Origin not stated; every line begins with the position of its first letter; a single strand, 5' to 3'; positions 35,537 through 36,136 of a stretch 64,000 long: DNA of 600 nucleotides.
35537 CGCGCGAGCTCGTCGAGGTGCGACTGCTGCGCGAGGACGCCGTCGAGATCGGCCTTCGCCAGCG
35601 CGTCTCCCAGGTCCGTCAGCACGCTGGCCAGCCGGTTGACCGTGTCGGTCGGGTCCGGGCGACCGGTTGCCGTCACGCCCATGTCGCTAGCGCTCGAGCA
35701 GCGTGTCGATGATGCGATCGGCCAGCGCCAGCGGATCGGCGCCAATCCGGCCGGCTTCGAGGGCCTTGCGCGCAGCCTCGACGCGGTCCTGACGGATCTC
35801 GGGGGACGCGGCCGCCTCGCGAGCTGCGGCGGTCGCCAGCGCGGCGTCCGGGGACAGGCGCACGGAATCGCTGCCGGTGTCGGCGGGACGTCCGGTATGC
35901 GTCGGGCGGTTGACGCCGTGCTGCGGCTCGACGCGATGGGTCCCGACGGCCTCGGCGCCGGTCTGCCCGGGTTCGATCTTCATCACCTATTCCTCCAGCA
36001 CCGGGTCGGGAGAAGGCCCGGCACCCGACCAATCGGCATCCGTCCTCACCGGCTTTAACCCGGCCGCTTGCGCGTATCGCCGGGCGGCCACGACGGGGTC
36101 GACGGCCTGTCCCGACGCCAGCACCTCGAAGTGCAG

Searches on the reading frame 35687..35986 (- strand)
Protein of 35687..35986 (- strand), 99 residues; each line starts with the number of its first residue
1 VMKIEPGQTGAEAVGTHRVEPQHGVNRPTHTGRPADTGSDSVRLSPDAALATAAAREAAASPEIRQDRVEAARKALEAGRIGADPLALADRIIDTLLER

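Call 73: search_protein_families(library=pfam, proteins=[window:35687-35986:-], max_evalue=0.001)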
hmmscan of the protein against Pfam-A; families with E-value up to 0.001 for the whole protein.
window:35687-35986:- (99 aa): 1 family
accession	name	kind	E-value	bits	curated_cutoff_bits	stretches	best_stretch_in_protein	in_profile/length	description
PF04316.19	FlgM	-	1.4e-10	41.6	25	1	40-94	1-55/55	Anti-sigma-28 factor, FlgM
